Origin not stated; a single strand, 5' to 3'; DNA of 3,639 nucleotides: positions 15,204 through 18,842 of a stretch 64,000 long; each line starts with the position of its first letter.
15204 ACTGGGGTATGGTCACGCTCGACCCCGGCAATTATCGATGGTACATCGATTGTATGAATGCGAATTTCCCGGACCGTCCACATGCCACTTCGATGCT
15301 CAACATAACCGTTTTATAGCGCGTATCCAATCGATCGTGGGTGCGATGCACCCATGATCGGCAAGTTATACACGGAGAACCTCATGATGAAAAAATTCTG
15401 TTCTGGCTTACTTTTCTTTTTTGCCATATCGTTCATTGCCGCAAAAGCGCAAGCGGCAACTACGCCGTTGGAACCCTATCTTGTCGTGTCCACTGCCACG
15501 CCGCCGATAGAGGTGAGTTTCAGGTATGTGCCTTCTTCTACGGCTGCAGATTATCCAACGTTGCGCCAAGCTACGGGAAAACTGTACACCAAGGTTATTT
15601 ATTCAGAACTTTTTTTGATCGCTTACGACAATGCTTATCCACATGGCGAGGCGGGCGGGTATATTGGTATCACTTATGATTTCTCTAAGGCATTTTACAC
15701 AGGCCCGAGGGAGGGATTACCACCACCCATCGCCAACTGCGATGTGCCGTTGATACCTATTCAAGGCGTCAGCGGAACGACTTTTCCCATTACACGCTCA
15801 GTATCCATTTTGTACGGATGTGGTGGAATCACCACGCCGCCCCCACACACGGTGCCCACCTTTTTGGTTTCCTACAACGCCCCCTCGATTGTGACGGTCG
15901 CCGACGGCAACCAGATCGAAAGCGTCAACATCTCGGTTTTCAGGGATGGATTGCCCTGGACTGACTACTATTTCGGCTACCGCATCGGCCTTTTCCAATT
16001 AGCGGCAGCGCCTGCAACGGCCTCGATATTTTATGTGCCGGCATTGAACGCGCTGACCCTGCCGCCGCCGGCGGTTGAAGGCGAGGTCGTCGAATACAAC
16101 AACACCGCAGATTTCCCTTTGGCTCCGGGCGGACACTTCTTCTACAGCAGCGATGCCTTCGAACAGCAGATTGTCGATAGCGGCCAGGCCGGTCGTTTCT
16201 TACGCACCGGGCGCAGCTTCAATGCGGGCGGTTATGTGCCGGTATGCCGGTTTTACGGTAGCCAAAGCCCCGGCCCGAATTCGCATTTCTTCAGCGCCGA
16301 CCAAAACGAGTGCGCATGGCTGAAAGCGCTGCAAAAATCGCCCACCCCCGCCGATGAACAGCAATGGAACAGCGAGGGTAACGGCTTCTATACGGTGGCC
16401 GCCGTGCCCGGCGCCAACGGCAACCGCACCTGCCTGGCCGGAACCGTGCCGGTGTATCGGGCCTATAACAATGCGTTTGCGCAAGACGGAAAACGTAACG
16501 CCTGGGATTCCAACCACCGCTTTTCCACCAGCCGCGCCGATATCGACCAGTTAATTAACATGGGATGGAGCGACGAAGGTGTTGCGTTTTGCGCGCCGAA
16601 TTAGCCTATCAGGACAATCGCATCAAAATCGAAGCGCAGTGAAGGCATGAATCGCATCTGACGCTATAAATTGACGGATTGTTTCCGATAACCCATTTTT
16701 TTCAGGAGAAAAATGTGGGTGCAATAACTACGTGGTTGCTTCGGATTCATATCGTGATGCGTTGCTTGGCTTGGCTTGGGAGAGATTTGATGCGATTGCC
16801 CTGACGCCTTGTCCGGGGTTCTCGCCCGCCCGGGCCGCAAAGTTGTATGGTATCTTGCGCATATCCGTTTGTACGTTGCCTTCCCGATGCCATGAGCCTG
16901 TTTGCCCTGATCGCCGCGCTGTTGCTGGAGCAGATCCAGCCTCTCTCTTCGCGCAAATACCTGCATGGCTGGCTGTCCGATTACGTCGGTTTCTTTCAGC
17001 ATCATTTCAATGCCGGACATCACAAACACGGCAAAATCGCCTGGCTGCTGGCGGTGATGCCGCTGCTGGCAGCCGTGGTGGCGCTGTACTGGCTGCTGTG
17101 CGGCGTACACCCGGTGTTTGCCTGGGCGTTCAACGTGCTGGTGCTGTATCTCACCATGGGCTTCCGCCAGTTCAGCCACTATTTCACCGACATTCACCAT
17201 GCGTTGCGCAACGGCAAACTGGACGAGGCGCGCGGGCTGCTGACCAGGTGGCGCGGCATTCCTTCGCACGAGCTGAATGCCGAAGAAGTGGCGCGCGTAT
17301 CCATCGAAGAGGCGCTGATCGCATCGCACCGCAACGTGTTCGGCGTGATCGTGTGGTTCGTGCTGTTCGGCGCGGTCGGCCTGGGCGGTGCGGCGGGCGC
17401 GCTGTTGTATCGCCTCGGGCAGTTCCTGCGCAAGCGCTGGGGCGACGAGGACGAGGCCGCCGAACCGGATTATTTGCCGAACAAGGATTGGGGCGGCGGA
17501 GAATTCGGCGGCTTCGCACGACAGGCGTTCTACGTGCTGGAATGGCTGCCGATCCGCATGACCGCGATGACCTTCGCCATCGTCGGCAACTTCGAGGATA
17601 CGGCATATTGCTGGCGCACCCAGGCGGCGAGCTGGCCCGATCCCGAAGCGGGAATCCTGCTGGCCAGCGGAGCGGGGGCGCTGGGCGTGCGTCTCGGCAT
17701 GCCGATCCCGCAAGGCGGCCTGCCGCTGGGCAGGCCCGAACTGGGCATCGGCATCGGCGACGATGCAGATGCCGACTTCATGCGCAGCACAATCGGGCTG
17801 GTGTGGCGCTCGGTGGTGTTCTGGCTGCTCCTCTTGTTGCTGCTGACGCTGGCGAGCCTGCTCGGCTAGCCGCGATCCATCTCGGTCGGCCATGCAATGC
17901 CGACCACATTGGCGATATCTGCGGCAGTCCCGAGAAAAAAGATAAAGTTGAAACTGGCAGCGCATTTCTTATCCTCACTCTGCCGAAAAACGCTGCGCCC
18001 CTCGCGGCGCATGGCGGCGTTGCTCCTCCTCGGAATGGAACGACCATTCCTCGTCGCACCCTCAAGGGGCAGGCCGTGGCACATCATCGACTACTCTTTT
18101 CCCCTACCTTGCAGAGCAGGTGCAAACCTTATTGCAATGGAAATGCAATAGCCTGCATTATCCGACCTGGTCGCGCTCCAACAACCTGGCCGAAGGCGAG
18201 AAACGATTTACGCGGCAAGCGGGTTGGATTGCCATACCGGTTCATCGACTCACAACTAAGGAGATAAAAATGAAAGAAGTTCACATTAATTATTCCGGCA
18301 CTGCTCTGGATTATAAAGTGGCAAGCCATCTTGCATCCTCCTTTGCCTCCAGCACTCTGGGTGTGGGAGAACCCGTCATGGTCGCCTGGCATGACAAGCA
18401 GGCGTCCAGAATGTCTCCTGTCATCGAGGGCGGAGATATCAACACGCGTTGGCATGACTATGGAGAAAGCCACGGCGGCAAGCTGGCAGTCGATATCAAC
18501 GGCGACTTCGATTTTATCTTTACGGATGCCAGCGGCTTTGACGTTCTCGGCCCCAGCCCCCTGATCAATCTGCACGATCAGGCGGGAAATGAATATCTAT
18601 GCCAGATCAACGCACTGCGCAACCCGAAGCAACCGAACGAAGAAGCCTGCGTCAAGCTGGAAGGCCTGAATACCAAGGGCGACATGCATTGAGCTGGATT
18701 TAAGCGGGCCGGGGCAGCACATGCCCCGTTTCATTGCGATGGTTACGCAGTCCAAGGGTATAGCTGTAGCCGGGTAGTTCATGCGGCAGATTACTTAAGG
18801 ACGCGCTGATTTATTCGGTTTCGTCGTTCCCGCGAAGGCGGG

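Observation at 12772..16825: Transposase-free protease cassette bracketed by two inverted ~190-bp MITEs and a ~21-bp direct repeat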

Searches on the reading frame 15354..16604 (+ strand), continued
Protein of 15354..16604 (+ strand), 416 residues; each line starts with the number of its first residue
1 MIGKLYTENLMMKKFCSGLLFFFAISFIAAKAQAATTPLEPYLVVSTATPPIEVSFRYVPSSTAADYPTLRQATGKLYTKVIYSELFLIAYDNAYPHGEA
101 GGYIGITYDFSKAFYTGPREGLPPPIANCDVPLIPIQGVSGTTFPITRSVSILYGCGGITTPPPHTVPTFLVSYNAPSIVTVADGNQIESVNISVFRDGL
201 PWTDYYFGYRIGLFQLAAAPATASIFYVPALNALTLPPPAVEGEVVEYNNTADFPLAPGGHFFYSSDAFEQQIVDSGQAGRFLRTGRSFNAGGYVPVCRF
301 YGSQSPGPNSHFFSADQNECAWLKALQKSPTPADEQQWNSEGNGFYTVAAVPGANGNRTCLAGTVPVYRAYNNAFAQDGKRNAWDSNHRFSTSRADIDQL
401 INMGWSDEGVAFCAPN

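Call 84: fold_search(model_id=the predicted structure, library=pdb)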
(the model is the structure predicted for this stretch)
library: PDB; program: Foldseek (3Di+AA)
matches with E <= 10: 365; with E <= 0.001: 0
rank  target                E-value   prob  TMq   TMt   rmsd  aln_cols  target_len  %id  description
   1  5ila_B                1.0e-01  0.15  0.14  0.21  12.1       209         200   12  Deg9 protease domain (released 2017-03-08)
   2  8xjc_B                1.2e-01  0.16  0.13  0.16  16.7       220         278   13  a novel haemophore of of Riemerella anatipestifer (released 2025-06-25)
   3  5ila_A                1.2e-01  0.15  0.14  0.21  12.3       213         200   12  Deg9 protease domain (released 2017-03-08)
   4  8qjb_A                1.4e-01  0.02  0.08  0.05  25.8       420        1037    8  T6SS-linked Rhs repeat protein - Salmonella bongori Rhs-core domain extended N-terminus (released 2024-09-25)
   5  8xjc_A                1.7e-01  0.12  0.12  0.16  16.9       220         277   11  a novel haemophore of of Riemerella anatipestifer (released 2025-06-25)
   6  8i34_A                2.6e-01  0.11  0.13  0.22  19.0       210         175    9  The crystal structure of EPD-BCP1 from a marine sponge (released 2023-08-16)
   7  6ql9_L                2.7e-01  0.06  0.10  0.03  18.8       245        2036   10  Structure of Fatty acid synthase complex from Saccharomyces cerevisiae at 2.9 Angstrom (released 2020-03-18)
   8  8cm1                  3.0e-01  0.14  0.14  0.24  12.5       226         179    5  Lol B - Localization of lipoprotein B from Vibrio cholera (released 2023-06-21)
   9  8qjd_B                4.5e-01  0.01  0.08  0.04  23.2       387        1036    9  T6SS-linked Rhs repeat protein - Salmonella bongori Rhs-core domain (released 2024-09-25)
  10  1r0u                  5.0e-01  0.13  0.13  0.26  13.9       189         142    8  Crystal structure of ywiB protein from Bacillus subtilis (released 2003-12-30)
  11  3fen_B                5.8e-01  0.15  0.13  0.25   8.7       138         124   11  Crystal structure of the R132K:R111L:A32E mutant of cellular retinoic acid-binding protein II at 1.56 angstrom resolut (released 2009-11-10)
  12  5ogb                  6.1e-01  0.18  0.13  0.28   8.5       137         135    9  Human Cellular Retinoic Acid Binding Protein II (CRABPII) with bound synthetic retinoid DC360. (released 2018-10-24)
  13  1bpo_B                6.1e-01  0.04  0.09  0.08  19.0       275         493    9  CLATHRIN HEAVY-CHAIN TERMINAL DOMAIN AND LINKER (released 1998-12-16)
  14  8blw_B                6.7e-01  0.02  0.10  0.08  23.6       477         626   10  Vitamin B12 transporter BtuB1 with lipoprotein BtuG1 from B. theta (released 2023-08-16)
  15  8xel_A                6.7e-01  0.02  0.11  0.09  22.0       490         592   11  Cryo-EM structure of integrin ITGAV/ITGB3 complex, conformation 3 (released 2024-12-25)
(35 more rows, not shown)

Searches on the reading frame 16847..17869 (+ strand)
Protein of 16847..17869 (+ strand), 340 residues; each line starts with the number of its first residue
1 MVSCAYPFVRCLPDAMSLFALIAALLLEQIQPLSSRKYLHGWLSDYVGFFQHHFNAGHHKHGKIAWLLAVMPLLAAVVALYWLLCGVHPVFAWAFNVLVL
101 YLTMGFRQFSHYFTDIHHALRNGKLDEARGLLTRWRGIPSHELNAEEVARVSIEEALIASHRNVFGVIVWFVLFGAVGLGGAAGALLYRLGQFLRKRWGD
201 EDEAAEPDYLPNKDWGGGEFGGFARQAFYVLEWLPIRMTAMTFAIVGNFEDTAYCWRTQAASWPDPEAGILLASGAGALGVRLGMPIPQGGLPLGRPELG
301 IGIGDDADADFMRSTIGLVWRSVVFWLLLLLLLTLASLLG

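Call 8: search_protein_families(library=pfam, proteins=[window:16847-17869:+], max_evalue=0.01)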
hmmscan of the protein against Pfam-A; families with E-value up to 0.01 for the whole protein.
window:16847-17869:+ (340 aa): 1 family
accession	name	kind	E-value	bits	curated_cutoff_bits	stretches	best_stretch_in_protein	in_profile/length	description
PF03186.18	CobD_Cbib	-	5.4e-24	85.4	34.4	1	42-288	23-252/282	CobD/Cbib protein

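Call 11: find_homologous_proteins(query=window:16892-17869:+)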
Query window:16892-17869:+ (325 aa): 6452 proteins with E <= 0.001 among 8000 candidates; the best 120 are listed.
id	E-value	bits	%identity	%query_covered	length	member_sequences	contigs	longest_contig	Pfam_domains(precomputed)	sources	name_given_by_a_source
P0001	1.4e-209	713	98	100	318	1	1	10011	PF03186.19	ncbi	-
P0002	1.4e-195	667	90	91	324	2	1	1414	PF03186.19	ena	-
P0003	5.6e-195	665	90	91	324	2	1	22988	PF03186.19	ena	-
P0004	3.4e-193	660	89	91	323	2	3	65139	PF03186.19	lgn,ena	-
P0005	1.2e-192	658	90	91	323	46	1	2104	PF03186.19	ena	-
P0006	6.8e-189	645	88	91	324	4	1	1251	PF03186.19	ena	-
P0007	2.0e-188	644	87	96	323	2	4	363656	PF03186.19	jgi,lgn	-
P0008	3.6e-187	640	88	95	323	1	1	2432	PF03186.19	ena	-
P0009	3.3e-185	633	84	92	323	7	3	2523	PF03186.19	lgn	-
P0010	7.8e-185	632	87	91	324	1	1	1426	PF03186.19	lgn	-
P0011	2.0e-183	627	85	91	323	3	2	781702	PF03186.19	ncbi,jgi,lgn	jgi:adenosylcobinamide-phosphate synthase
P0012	4.1e-183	626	86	91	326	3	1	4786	PF03186.19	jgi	-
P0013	4.4e-183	626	85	91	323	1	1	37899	PF03186.19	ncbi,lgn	ncbi:MAG: CobD/CbiB family protein [Gallionellaceae bacterium]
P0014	6.8e-183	626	85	91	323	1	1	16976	PF03186.19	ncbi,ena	-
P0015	1.0e-182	625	84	95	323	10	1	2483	PF03186.19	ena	-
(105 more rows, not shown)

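Call 13: find_encoding_contigs(protein=P0001, flank=10000, max_places=4)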
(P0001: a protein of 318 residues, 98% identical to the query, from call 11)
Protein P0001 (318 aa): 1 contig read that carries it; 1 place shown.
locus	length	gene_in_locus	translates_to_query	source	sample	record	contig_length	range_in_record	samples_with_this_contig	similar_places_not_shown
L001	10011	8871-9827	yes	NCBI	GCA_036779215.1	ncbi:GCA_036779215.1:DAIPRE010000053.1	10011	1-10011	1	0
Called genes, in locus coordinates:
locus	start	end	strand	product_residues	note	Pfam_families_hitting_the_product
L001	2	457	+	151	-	?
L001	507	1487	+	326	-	PF12276:DUF3617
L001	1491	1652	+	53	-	-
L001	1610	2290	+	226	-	-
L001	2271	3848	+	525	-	-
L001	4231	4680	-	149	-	PF13511:DUF4124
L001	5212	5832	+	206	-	PF05922:Inhibitor_I9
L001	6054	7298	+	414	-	PF00082:Peptidase_S8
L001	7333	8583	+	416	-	PF18885:DUF5648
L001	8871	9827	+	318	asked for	PF03186:CobD_Cbib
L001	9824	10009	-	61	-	?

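Call 14: find_encoding_contigs(protein=P0004, flank=10000, max_places=4)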
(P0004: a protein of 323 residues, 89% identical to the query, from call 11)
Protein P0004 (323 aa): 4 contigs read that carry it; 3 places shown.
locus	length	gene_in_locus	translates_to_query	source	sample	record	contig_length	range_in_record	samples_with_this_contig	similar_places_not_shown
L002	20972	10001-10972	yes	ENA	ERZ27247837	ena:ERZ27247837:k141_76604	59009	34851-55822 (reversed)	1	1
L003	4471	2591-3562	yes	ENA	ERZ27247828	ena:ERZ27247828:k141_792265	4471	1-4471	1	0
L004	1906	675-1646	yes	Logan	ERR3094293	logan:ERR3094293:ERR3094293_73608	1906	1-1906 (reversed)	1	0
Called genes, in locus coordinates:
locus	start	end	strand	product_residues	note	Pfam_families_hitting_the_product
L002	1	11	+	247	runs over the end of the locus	PF01066:CDP-OH_P_transf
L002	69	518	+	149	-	PF06146:PsiE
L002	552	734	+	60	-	-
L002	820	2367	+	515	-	PF00682:HMGL-like, PF22617:HCS_D2, PF08502:LeuA_dimer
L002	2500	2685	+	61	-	-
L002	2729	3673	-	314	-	PF00126:HTH_1, PF03466:LysR_substrate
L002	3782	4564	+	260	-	PF01925:TauE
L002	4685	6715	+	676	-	PF03460:NIR_SIR_ferr, PF01077:NIR_SIR, PF03460:NIR_SIR_ferr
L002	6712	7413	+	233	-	PF01507:PAPS_reduct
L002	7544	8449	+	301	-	PF01507:PAPS_reduct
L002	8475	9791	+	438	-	PF00009:GTP_EFTU, PF01926:MMR_HSR1 (faint), PF03144:GTP_EFTU_D2 (weak), PF22594:GTP-eEF1A_C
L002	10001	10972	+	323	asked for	PF03186:CobD_Cbib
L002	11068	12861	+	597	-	PF00664:ABC_membrane, PF00005:ABC_tran, PF02463:SMC_N (weak)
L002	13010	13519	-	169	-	PF20398:DUF6691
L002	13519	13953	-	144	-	PF04143:Sulf_transp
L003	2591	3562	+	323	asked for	PF03186:CobD_Cbib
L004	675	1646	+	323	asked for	PF03186:CobD_Cbib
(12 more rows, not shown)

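Call 15: find_encoding_contigs(protein=P0003, flank=10000, max_places=3)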
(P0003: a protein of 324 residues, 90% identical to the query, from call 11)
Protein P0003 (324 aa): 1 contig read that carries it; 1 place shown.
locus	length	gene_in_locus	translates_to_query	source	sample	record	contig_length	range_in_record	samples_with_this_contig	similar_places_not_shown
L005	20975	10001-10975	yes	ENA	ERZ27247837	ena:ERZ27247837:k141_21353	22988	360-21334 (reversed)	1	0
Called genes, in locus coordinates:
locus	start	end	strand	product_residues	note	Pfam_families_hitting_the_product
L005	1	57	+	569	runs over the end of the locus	?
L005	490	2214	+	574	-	PF07589:PEP_exosort_dom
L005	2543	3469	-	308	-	PF00126:HTH_1, PF03466:LysR_substrate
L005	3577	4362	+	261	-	PF01925:TauE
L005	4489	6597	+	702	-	PF03460:NIR_SIR_ferr, PF01077:NIR_SIR, PF03460:NIR_SIR_ferr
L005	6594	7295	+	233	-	PF01507:PAPS_reduct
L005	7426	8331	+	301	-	PF01507:PAPS_reduct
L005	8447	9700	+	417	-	PF00009:GTP_EFTU, PF01926:MMR_HSR1 (faint), PF03144:GTP_EFTU_D2 (weak), PF22594:GTP-eEF1A_C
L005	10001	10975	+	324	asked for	PF03186:CobD_Cbib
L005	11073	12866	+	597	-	PF00664:ABC_membrane, PF00005:ABC_tran, PF02463:SMC_N (weak)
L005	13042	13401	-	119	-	PF18480:DUF5615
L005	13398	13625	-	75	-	PF04255:DUF433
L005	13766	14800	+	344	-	PF01636:APH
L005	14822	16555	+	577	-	PF13238:AAA_18 (weak), PF13671:AAA_33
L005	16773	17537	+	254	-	PF13187:Fer4_9 (faint), PF04060:FeS, PF00037:Fer4, PF12837:Fer4_6 (weak), PF13237:Fer4_10 (weak), PF14697:Fer4_21, PF12838:Fer4_7 (weak)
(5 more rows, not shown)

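Call 59: search_protein_families(library=ncbifam, proteins=[window:16892-17869:+], max_evalue=0.001)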
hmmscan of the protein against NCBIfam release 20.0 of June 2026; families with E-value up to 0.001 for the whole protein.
window:16892-17869:+ (325 aa): 6 families
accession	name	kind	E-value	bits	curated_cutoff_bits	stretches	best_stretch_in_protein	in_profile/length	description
NF005792.0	PRK07630.1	equivalog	5.8e-121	403.3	291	1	1-325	1-312/312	CobD/CbiB family protein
NF006476.0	PRK08878.1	equivalog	5.7e-19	68.5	322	1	45-314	61-305/317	cobalamin biosynthesis family protein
NF008219.0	PRK10987.1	equivalog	1.4e-16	60.7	238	1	1-258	1-238/285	beta-lactamase regulator AmpE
NF002276.0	PRK01209.1-4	equivalog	1.3e-14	54.4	381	1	79-289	86-283/322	cobalamin biosynthesis protein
TIGR00380.1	cobal_cbiB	equivalog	9.7e-13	48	165.9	1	49-319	53-302/305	adenosylcobinamide-phosphate synthase CbiB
NF002281.0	PRK01209.2-5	equivalog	4.2e-12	46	273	1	3-268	5-261/311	cobalamin biosynthesis protein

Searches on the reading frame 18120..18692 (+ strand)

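Call 8: search_protein_families(library=pfam, proteins=[window:18120-18692:+], max_evalue=0.01)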
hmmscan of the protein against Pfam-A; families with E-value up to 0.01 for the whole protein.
window:18120-18692:+ (190 aa): 1 family
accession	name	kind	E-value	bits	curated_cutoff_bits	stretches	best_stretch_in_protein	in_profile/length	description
PF18505.6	DUF5619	-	1.2e-22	80.1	25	1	51-134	1-85/85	Domain of unknown function (DUF5619)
